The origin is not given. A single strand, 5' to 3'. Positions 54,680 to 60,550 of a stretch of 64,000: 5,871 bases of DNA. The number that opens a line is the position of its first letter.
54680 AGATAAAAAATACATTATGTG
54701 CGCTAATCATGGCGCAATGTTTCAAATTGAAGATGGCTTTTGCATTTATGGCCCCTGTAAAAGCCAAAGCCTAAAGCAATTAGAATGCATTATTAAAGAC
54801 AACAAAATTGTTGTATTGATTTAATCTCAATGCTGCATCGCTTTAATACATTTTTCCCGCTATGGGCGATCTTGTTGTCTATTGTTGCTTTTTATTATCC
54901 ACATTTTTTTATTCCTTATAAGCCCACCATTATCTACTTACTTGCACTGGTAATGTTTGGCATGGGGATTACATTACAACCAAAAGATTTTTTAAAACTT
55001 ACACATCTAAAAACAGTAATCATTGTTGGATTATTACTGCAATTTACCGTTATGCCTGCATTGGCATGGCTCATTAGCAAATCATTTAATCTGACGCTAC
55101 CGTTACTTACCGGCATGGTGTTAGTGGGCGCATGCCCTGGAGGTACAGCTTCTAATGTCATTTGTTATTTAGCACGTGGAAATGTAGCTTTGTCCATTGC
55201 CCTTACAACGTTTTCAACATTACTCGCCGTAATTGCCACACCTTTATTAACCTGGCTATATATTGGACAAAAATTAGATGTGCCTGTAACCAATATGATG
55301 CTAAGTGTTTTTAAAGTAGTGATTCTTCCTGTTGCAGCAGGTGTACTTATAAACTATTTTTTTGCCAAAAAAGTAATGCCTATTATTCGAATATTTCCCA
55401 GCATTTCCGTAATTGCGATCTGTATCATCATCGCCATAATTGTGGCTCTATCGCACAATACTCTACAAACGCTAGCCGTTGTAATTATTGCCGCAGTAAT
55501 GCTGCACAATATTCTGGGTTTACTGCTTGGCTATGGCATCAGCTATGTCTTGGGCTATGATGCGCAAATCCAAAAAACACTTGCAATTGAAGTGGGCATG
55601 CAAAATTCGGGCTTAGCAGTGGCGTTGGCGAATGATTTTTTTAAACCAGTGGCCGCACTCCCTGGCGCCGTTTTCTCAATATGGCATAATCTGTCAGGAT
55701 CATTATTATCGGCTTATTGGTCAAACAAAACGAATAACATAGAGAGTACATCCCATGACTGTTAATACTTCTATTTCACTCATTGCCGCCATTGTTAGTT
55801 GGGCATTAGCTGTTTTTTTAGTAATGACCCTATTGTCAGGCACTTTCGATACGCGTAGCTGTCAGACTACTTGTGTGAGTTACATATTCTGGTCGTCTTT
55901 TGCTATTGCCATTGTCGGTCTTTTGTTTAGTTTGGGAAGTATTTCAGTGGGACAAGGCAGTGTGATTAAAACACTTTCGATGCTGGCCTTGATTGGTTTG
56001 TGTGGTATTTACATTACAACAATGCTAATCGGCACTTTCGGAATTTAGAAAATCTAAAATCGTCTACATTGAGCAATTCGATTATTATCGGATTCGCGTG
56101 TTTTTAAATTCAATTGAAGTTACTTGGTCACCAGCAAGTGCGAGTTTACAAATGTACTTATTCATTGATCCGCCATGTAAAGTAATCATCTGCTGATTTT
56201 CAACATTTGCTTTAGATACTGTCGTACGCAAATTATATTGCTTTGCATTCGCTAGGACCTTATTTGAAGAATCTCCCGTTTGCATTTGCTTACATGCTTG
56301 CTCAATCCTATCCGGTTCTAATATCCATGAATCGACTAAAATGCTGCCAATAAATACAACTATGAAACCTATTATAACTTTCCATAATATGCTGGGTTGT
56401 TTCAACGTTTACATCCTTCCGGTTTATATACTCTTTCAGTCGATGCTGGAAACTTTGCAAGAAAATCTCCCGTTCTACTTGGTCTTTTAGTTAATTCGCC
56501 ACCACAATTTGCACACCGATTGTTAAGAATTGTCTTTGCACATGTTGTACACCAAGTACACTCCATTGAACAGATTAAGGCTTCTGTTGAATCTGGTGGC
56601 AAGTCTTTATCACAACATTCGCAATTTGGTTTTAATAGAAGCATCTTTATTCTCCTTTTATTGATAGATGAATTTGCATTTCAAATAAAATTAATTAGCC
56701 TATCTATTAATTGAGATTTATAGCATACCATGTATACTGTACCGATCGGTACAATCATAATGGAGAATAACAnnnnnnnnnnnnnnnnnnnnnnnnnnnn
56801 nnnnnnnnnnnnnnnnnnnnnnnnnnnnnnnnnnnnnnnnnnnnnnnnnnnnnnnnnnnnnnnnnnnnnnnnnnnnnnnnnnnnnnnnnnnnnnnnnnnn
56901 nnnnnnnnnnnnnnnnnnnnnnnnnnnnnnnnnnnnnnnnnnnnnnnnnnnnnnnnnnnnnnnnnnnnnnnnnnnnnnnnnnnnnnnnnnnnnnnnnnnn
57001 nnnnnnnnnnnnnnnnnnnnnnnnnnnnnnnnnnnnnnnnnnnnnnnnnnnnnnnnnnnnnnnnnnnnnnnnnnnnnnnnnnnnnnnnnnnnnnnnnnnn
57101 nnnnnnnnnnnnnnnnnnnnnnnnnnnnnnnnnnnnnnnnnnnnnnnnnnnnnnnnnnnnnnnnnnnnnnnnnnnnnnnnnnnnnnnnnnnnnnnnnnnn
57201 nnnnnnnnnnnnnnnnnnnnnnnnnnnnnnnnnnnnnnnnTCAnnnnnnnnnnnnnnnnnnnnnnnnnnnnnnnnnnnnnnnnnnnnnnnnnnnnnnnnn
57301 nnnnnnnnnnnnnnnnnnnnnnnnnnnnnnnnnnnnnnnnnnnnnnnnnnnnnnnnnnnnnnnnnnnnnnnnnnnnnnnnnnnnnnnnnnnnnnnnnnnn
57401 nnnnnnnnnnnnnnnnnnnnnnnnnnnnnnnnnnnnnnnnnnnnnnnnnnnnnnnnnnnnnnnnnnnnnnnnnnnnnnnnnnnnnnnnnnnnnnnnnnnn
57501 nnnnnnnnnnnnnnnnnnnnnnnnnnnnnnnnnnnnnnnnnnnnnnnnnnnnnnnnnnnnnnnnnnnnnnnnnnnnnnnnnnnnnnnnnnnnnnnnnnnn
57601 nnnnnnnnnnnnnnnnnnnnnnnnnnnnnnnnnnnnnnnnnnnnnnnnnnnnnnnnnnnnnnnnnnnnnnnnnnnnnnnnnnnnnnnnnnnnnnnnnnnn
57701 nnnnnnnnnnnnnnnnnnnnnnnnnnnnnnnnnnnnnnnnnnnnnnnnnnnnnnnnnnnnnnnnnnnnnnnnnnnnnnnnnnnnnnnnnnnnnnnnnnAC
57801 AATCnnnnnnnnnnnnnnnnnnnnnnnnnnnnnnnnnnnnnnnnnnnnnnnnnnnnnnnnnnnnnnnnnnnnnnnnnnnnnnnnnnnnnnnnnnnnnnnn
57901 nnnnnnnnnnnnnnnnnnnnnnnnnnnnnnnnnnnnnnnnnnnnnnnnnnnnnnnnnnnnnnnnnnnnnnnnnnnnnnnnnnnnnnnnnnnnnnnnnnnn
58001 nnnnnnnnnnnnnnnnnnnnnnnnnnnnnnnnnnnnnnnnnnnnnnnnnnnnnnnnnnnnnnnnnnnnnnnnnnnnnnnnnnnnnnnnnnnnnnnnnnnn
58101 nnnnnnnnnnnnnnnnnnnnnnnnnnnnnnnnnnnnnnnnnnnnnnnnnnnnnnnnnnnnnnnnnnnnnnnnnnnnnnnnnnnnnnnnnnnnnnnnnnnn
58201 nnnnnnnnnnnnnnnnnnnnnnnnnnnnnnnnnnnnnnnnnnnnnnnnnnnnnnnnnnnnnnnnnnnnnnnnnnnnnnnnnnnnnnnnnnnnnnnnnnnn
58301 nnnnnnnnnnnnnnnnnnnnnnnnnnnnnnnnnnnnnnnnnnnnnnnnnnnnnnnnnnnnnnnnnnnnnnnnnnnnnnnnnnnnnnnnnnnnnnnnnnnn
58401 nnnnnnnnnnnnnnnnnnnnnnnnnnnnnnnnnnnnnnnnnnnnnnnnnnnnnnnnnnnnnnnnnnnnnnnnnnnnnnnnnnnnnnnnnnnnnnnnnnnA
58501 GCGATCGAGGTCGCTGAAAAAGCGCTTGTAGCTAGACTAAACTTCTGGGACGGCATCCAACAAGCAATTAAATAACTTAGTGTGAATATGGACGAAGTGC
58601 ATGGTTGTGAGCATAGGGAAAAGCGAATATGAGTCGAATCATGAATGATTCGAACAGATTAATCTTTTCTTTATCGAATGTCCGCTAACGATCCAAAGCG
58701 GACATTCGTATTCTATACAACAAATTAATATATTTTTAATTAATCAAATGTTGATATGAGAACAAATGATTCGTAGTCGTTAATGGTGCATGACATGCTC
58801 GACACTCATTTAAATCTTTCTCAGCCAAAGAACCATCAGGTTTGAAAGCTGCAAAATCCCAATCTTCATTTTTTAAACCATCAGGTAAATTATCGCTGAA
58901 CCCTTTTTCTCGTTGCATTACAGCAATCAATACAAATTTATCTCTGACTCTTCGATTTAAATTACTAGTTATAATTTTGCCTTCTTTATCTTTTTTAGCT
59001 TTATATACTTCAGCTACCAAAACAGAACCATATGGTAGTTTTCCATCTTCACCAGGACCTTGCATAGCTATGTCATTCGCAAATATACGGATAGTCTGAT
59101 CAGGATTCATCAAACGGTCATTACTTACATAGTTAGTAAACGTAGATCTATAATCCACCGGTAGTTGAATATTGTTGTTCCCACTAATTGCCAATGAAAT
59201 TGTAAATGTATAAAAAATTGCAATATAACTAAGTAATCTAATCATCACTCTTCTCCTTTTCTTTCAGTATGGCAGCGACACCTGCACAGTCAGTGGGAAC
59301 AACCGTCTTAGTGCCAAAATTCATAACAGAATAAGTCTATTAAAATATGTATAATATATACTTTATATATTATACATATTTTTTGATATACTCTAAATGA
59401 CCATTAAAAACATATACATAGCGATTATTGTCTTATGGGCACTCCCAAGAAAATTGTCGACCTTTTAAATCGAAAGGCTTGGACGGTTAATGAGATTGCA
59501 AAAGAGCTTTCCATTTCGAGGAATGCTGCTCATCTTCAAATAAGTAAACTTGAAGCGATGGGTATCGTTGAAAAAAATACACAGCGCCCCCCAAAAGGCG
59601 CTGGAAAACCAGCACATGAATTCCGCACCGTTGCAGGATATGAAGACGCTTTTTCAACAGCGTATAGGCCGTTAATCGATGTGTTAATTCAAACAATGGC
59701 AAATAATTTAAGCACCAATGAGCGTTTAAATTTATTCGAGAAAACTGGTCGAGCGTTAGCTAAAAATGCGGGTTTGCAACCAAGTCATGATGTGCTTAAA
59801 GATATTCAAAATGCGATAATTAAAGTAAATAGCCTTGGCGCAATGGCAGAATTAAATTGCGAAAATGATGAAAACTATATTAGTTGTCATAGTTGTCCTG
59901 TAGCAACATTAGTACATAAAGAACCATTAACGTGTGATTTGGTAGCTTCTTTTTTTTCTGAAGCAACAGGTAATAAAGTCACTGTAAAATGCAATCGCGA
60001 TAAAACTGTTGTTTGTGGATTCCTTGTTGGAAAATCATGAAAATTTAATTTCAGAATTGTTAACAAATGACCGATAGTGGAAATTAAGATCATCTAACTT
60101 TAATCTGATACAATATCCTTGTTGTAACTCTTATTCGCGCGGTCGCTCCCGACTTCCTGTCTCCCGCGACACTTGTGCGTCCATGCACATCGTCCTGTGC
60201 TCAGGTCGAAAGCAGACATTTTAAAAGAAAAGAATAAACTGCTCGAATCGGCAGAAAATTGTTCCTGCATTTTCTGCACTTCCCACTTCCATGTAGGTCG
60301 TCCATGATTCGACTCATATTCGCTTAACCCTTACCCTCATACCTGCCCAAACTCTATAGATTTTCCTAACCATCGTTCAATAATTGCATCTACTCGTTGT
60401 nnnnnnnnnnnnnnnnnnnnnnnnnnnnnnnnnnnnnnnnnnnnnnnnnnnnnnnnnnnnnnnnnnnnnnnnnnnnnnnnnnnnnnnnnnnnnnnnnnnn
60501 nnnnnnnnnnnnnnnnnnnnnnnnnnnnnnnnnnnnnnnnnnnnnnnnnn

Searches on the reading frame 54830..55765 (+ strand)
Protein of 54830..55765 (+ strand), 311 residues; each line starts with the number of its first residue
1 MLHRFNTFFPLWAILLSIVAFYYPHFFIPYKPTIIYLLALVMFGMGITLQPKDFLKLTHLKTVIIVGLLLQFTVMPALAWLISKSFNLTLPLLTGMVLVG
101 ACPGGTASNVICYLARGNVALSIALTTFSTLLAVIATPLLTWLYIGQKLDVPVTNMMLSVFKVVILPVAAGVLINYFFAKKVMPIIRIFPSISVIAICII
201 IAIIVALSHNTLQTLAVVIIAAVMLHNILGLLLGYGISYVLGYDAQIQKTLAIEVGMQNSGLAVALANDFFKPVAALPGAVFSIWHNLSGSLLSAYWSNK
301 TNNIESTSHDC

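Call 64: search_protein_families(library=pfam, proteins=[window:54830-55765:+], max_evalue=0.00001)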
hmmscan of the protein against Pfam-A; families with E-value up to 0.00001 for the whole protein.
window:54830-55765:+ (311 aa): 2 families
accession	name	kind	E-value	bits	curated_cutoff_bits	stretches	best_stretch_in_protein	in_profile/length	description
PF01758.21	SBF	-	2.1e-44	151.9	24.3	1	37-212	3-188/191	Sodium Bile acid symporter family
PF13593.11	SBF_like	-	2.4e-15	57.1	25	1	16-271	10-280/313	SBF-like CPA transporter family (DUF4137)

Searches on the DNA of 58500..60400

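Call 37: search_rna_families(source=window, start=58500, end=60400, threshold=evalue, max_evalue=10)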
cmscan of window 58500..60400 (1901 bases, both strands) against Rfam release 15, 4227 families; matches with E-value up to 10: 12.
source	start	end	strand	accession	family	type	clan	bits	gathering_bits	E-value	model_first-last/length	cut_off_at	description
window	58808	58878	-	RF00439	SNORD87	Gene; snRNA; snoRNA; CD-box;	-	21.1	50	0.59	1-85/85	no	Small nucleolar RNA SNORD87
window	58747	58838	+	RF01284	snoR8a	Gene; snRNA; snoRNA; CD-box;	-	19.3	37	5.6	1-92/92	no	Small nucleolar RNA snoR8a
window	59281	59389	+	RF02821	V_IGR5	Gene; sRNA;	-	19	75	7.5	1-114/114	no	Vibrio RNA IGR5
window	59981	60081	+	RF00068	SNORD21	Gene; snRNA; snoRNA; CD-box;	-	18.6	63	5.3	1-95/95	no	Small nucleolar RNA SNORD21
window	59347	59377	+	RF03747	mir-4536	Gene; miRNA;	-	17.4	76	8.9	1-88/88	no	mir-4536 microRNA precursor family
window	59345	59379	-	RF00672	mir-190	Gene; miRNA;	CL00089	16.7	48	10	12-66/78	no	mir-190 microRNA precursor family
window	58947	58966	-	RF01072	TMV_UPD-PK3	Cis-reg;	-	16.6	34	0.53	1-31/31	no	Pseudoknot of upstream pseudoknot domain (UPD) of the 3'UTR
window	59917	60008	+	RF02508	Atu_Ti4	Gene; sRNA;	-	16.2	40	5.1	1-107/107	no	Rhizobiales sRNA Atu_Ti4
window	58722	58817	-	RF00300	snoZ221_snoR21b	Gene; snRNA; snoRNA; CD-box;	-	15.9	44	6.1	1-91/91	no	Small nucleolar RNA Z221/R21b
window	59691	59726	+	RF01648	ceN65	Gene; snRNA; snoRNA; CD-box;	-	15.1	48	7.2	1-65/65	no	Caenorhabditis snoRNA ceN65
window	59460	59478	+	RF01072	TMV_UPD-PK3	Cis-reg;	-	13.9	34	3.2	1-31/31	no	Pseudoknot of upstream pseudoknot domain (UPD) of the 3'UTR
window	58913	58960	-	RF01295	SCARNA7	Gene; snRNA; snoRNA; scaRNA;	-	12.2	65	2.7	1-330/330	no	Small Cajal body-specific RNA 7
